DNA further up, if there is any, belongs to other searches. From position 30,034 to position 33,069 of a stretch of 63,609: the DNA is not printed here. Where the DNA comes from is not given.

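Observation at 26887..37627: Stripped-down chromosomal TraL-E-K-B-V-C type IV secretion-like module with no DNA-transfer genes, followed by lipoprotein / bPH / SH3b / M23 envelope genes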

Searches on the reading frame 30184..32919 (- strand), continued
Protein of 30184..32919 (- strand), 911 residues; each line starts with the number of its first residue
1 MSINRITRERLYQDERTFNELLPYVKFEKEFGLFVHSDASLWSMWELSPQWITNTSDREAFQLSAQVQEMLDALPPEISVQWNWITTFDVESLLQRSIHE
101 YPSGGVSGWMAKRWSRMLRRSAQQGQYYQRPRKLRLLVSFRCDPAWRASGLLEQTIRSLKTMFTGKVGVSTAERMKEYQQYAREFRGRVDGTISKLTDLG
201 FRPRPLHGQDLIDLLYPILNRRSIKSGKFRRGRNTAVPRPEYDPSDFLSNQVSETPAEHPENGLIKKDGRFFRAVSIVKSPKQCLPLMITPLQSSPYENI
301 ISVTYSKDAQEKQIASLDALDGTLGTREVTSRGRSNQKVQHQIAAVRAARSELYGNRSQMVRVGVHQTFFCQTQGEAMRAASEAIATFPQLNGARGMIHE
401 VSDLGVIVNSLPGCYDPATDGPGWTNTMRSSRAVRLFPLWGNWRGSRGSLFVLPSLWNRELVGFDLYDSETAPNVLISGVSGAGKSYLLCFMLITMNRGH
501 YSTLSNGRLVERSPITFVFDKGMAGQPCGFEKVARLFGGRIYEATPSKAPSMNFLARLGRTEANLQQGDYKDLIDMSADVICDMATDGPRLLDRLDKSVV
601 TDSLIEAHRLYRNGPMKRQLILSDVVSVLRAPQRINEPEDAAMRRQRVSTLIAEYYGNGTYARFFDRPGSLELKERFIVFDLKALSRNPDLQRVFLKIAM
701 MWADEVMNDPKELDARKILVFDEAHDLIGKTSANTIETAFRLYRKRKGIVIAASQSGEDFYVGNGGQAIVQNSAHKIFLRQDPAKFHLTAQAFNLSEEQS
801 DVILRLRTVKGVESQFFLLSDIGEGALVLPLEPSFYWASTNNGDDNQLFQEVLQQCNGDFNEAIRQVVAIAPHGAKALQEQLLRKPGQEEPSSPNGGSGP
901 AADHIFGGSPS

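Call 67: search_protein_families(library=ncbifam, max_evalue=0.05, proteins=[L002:837-2966:-, L003:1059-3125:-, L145:5998-8268:+, L002:2969-5011:-, L067:1713-3857:-, L035:15746-16171:+, L082:5915-6787:+, L082:9239-9880:+])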
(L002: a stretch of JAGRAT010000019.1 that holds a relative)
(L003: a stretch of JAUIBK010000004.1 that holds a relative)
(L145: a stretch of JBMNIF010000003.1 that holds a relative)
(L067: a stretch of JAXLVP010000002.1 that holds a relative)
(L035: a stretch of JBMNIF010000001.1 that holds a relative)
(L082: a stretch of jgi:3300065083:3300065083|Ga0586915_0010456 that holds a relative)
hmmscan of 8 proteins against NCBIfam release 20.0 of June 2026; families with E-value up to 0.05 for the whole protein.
L002:837-2966:- (709 aa): 3 families
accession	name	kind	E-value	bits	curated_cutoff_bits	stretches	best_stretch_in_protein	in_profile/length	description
TIGR03743.1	SXT_TraD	subfamily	7.9e-17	60.9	366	2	353-535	431-611/636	conjugative transfer system coupling protein TraD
NF041447.1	TrbC_conju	equivalog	3.3e-15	55.6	800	2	127-204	117-192/685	F-type conjugative transfer protein TrbC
TIGR03754.1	conj_TOL_TraD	equivalog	3.1e-06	26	647.55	1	130-203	171-242/643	type IV conjugative transfer system coupling protein TraD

L003:1059-3125:- (688 aa): 3 families
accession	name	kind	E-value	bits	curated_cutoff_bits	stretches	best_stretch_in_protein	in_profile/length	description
TIGR03743.1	SXT_TraD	subfamily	1.1e-18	67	366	2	353-556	433-632/636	conjugative transfer system coupling protein TraD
NF041447.1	TrbC_conju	equivalog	2.2e-16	59.5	800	2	123-201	115-191/685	F-type conjugative transfer protein TrbC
TIGR03754.1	conj_TOL_TraD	equivalog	4.1e-07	28.9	647.55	1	126-201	169-242/643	type IV conjugative transfer system coupling protein TraD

L145:5998-8268:+ (756 aa): 4 families
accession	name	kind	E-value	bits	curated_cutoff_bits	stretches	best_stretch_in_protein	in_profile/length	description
TIGR03743.1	SXT_TraD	subfamily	1.2e-17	63.6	366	2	352-502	432-584/636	conjugative transfer system coupling protein TraD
NF041447.1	TrbC_conju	equivalog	1.7e-14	53.3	800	2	13-202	6-192/685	F-type conjugative transfer protein TrbC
TIGR03754.1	conj_TOL_TraD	equivalog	6.4e-08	31.6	647.55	2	126-201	169-242/643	type IV conjugative transfer system coupling protein TraD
NF040671.1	PLuB_AAA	exception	0.0025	15.3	999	1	167-272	367-474/1256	PLuB system helicase-like protein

L002:2969-5011:- (680 aa): 0 families

L067:1713-3857:- (714 aa): 0 families

L035:15746-16171:+ (141 aa): 0 families

L082:5915-6787:+ (290 aa): 0 families

L082:9239-9880:+ (213 aa): 0 families

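Call 68: find_homologous_proteins(query=L002:2969-5011:-, max_evalue=0.00001)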
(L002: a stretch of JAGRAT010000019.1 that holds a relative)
Query L002:2969-5011:- (680 aa): 6 proteins with E <= 0.00001 among 8000 candidates.
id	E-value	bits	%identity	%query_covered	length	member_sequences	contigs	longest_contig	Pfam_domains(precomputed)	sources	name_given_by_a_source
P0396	0.0e+0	1501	100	100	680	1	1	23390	-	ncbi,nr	ncbi:MAG: hypothetical protein KDD70_02470 [Bdellovibrionales bacterium]|nr:hypothetical protein [Bd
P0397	2.7e-106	374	38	84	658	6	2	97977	-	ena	-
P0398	2.4e-103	365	36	86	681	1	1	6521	-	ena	-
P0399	2.9e-101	358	37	86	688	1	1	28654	-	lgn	-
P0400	3.8e-96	341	33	96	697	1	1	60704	-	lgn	-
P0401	7.7e-91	323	33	87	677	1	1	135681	-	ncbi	-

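Call 77: predict_structure(alignment_id=A11)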
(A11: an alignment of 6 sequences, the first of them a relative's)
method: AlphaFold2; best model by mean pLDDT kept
length: 680 residues; sequences in the alignment: 6
mean_pLDDT: 64.1   pTM: 0.56
mean pLDDT of the five models: 64.1, 63.7, 63.3, 61.7, 60.2
residues with pLDDT >= 90: 52; 70-90: 273; 50-70: 159; < 50: 196
segments of 3 or more residues with pLDDT < 50: 1-16, 26-32, 161-188, 296-298, 365-368, 406-416, 473-478, 480-483, 525-544, 580-620, 629-635, 640-680
pLDDT, mean of each block of 10 residues (from residue 1): 38 49 51 57 75 69 65 74 83 83 81 77 75 83 77 68 38 38 45 57 64 90 92 91 83 60 72 92 86 49 62 85 85 91 91 72 53 72 71 75 44 54 85 75 77 71 64 48 56 77 79 72 49 41 56 72 75 61 33 36 35 34 52 47 38 41 40 30
secondary structure, 60 per line:
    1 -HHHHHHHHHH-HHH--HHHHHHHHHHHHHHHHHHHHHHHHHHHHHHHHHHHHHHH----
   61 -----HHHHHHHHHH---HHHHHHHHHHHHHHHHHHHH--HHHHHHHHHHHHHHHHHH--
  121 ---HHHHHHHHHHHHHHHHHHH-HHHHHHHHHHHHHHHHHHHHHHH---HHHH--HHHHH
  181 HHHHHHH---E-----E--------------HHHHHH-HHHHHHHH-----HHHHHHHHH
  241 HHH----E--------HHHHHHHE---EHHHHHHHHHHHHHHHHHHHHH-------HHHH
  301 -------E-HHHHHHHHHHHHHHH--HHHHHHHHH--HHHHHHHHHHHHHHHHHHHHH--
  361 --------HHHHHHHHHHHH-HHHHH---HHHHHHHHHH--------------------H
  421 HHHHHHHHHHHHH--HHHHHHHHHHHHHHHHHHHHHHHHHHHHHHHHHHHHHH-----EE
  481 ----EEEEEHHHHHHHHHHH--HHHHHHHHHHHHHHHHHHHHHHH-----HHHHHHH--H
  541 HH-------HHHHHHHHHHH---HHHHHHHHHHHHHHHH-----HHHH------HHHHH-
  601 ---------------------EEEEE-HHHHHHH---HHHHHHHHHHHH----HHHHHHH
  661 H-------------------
elements in order (helices of 4 or more, strands of 3 or more residues): H2-11 H18-56 H66-75 H79-98 H101-118 H124-142 H144-166 H170-173 H176-187 H212-217 H219-226 H232-243 H257-263 H269-289 H297-300 H310-324 H327-335 H338-358 H369-380 H382-386 H390-399 H420-433 H436-473 E485-489 H490-500 H503-525 H531-537 H550-560 H564-579 H585-588 H595-599 E622-626 H628-634 H638-649 H654-661

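Call 79: find_encoding_contigs(protein=P0002, flank=10000, max_places=2)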
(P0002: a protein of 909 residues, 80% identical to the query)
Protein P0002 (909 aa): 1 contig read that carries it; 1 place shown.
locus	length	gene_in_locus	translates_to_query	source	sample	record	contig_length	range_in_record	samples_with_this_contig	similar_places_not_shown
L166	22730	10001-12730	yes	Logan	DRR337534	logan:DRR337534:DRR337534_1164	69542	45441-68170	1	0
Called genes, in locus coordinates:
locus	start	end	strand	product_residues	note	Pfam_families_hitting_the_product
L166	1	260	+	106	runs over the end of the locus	-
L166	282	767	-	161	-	-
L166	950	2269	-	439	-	PF05935:Arylsulfotrans, PF14269:Arylsulfotran_2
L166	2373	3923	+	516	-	-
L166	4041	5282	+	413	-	PF05935:Arylsulfotrans, PF14269:Arylsulfotran_2, PF13360:PQQ_2 (faint)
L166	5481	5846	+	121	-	-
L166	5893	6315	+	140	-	-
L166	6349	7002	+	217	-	PF05309:TraE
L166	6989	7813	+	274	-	-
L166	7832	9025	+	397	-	PF03743:TrbI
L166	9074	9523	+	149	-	-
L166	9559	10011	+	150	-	-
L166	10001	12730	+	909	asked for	PF11130:TraC_F_IV, PF19044:P-loop_TraG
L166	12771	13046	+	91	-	-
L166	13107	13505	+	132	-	-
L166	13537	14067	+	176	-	PF03703:bPH_2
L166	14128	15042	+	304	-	PF08239:SH3_3, PF23795:SH3_YKFC_2nd (weak)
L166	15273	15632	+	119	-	PF01551:Peptidase_M23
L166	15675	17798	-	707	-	-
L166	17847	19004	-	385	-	PF04551:GcpE, PF26540:GcpE_C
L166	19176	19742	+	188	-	-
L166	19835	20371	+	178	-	-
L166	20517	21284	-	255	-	-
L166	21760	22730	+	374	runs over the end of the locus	PF09992:NAGPA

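Call 80: find_encoding_contigs(protein=P0271, flank=5000, max_places=3)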
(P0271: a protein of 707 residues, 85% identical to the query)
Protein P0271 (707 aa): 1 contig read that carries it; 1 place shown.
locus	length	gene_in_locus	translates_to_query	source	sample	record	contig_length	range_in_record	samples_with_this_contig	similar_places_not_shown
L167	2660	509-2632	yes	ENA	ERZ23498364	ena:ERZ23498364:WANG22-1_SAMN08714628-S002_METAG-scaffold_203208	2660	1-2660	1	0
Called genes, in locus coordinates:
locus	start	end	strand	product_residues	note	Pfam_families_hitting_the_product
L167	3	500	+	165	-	?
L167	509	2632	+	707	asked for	PF12696:TraG-D_C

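Call 81: find_encoding_contigs(protein=P0003, flank=5000, max_places=3)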
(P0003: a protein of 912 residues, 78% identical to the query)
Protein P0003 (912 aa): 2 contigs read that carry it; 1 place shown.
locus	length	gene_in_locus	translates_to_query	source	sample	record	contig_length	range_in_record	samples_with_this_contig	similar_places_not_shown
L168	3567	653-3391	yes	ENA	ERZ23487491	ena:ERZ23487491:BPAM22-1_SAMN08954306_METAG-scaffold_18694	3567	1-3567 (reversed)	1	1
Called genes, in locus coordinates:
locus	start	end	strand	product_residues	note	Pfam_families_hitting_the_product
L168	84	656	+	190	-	-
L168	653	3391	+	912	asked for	PF11130:TraC_F_IV, PF19044:P-loop_TraG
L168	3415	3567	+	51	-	?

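Call 84: fold_search(model_id=the predicted structure, library=pdb)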
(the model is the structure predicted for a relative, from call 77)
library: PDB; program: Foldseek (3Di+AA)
matches with E <= 10: 112; with E <= 0.001: 0
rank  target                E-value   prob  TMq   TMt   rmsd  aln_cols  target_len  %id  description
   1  8to0_AK               5.8e-01  0.07  0.08  0.11  46.5       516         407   12  48-nm repeating structure of doublets from mouse sperm flagella (released 2023-11-01)
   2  7xlq_A                1.6e+00  0.02  0.06  0.04  29.0       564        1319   13  Structure of human R-type voltage-gated CaV2.3-alpha2/delta1-beta1 channel complex in the ligand-free (apo) state (released 2023-02-08)
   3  7njk_d                1.7e+00  0.05  0.09  0.12  42.1       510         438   16  Mycobacterium smegmatis ATP synthase state 1a (released 2021-10-27)
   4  6bfi_A                1.8e+00  0.05  0.10  0.09  31.1       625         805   11  Vinculin homolog in a sponge (phylum Porifera) reveals vertebrate-like cell adhesions involved in early multicellular  (released 2018-06-13)
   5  9kgb                  1.8e+00  0.04  0.08  0.13  20.9       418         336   13  Crystal structure of tolypothrichol synthase (released 2025-04-09)
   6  3v5t                  1.9e+00  0.04  0.10  0.12  18.4       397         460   12  Calcium-Dependent Protein Kinase 1 from Toxoplasma gondii (TgCDPK1) in complex with inhibitor UW1299 (released 2012-03-14)
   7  9cpc_3E               2.0e+00  0.05  0.09  0.13  51.3       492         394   12  Atomic model of porcine brain ventricles cilia doublet microtubule (48-nm periodicity) (released 2024-10-23)
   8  7ung_C1               2.0e+00  0.04  0.08  0.13  38.6       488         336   12  48-nm repeat of the human respiratory doublet microtubule (released 2022-10-05)
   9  6bfi_B                2.0e+00  0.04  0.11  0.10  30.6       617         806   13  Vinculin homolog in a sponge (phylum Porifera) reveals vertebrate-like cell adhesions involved in early multicellular  (released 2018-06-13)
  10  9g3y_N                2.0e+00  0.03  0.09  0.08  24.9       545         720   11  Structure of the Native CMG-decorated gamma-Tubulin Ring Complex from Pig Brain (released 2024-10-02)
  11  8otz_C9               2.3e+00  0.03  0.08  0.12  51.4       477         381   14  48-nm repeat of the native axonemal doublet microtubule from bovine sperm (released 2023-11-22)
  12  8jgo                  2.4e+00  0.08  0.07  0.10  14.7       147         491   18  Crystal structure of Deinococcus radiodurans exopolyphosphatase (released 2024-05-15)
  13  7rro_C8               2.5e+00  0.03  0.08  0.12  42.8       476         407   12  Structure of the 48-nm repeat doublet microtubule from bovine tracheal cilia (released 2021-10-27)
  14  8jgp                  2.6e+00  0.08  0.07  0.10  15.3       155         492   17  Crystal structure of Deinococcus radiodurans exopolyphosphatase complexed with pyrophosphate (released 2024-05-15)
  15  8rt9_F                2.6e+00  0.05  0.07  0.15  19.6       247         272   13  Stalk complex full-length structure (TrwJ/VirB5-TrwI/VirB6) from the fully-assembled R388 type IV secretion system det (released 2024-06-19)
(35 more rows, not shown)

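Call 89: find_encoding_contigs(protein=P0275, flank=10000, max_places=3)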
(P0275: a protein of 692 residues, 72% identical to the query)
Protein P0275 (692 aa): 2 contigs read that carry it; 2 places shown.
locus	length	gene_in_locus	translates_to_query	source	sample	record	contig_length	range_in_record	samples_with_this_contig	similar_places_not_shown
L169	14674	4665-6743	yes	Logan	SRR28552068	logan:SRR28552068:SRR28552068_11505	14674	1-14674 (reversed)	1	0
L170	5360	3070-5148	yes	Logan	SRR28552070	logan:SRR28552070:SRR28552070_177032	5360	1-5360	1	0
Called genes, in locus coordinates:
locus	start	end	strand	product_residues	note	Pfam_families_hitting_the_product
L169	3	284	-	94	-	?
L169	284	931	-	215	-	PF05309:TraE (faint)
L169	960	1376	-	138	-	-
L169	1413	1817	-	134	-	-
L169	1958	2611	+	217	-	-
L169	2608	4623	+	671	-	-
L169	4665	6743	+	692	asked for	PF12696:TraG-D_C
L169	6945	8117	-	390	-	PF05940:NnrS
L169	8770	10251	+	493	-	PF07731:Cu-oxidase_2 (faint), PF07732:Cu-oxidase_3, PF00034:Cytochrom_C, PF13442:Cytochrome_CBB3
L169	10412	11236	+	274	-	PF03781:FGE-sulfatase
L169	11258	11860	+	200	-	PF02630:SCO1-SenC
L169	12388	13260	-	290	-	PF00069:Pkinase, PF07714:PK_Tyr_Ser-Thr, PF03109:ABC1 (weak)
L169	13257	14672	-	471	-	?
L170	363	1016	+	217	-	-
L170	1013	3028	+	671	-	-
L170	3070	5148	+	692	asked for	PF12696:TraG-D_C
